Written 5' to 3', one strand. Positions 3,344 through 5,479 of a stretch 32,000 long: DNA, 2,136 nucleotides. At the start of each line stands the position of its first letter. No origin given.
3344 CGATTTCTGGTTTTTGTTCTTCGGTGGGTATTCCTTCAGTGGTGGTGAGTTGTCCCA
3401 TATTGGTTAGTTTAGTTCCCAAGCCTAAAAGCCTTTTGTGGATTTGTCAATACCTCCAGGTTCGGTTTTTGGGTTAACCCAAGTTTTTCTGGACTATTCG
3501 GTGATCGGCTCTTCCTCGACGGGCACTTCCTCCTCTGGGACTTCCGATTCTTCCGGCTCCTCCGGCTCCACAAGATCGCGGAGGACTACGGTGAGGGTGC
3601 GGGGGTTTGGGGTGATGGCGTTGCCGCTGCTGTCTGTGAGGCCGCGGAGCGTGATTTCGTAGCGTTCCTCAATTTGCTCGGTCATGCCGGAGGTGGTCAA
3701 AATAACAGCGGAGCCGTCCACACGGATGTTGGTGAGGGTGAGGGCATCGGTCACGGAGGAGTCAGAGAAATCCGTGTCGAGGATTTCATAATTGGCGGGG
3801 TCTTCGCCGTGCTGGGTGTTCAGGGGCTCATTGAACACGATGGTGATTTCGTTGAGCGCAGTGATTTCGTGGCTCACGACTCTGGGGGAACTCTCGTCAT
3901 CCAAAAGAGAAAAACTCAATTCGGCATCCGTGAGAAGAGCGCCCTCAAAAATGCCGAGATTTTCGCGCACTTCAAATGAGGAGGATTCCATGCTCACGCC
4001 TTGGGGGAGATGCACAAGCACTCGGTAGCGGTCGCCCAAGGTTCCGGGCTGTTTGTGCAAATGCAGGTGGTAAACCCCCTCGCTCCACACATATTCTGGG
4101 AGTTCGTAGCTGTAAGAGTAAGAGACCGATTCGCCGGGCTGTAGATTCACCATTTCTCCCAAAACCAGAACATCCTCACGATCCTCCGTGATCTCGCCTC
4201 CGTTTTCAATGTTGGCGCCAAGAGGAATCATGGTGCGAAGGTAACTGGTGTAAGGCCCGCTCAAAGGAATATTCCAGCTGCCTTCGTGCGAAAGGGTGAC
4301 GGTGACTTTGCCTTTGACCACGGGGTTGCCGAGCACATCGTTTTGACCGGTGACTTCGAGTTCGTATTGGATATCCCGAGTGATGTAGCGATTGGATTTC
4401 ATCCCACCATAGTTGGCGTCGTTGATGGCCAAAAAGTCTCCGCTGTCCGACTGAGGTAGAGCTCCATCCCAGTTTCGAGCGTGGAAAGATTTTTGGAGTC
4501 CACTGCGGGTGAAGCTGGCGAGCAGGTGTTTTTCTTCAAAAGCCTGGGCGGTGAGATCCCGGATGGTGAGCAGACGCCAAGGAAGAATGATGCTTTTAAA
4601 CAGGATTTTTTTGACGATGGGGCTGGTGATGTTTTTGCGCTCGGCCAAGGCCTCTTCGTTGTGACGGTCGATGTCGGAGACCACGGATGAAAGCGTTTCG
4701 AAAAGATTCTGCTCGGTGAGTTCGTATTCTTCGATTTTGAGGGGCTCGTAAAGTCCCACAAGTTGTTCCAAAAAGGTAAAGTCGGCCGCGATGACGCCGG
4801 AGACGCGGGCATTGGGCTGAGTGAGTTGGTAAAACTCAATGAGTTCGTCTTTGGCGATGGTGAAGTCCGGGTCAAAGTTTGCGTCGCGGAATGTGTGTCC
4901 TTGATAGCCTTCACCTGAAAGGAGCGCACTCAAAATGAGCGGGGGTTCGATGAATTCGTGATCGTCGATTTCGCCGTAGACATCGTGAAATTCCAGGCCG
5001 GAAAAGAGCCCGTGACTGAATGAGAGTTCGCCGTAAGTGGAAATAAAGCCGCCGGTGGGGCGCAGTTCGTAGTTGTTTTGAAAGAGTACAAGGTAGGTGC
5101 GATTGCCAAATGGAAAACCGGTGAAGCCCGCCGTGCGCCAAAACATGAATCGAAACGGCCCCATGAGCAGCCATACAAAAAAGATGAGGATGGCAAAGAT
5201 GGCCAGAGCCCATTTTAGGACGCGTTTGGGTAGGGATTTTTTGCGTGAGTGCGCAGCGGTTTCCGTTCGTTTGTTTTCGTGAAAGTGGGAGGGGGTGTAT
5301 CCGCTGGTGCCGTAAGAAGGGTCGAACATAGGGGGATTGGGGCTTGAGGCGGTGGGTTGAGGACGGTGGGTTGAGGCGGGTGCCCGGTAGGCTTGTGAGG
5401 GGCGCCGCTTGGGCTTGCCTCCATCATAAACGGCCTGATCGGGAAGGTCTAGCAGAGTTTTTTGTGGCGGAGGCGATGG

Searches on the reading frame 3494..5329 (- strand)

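Call 89: search_protein_families(library=pfam, proteins=[window:3494-5329:-], max_evalue=0.001)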
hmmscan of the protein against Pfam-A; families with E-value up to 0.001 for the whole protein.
window:3494-5329:- (611 aa): 1 family
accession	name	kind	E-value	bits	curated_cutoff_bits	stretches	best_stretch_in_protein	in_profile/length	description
PF13196.11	DUF4012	-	3.9e-21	76.5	28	1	75-215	2-141/144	Protein of unknown function (DUF4012)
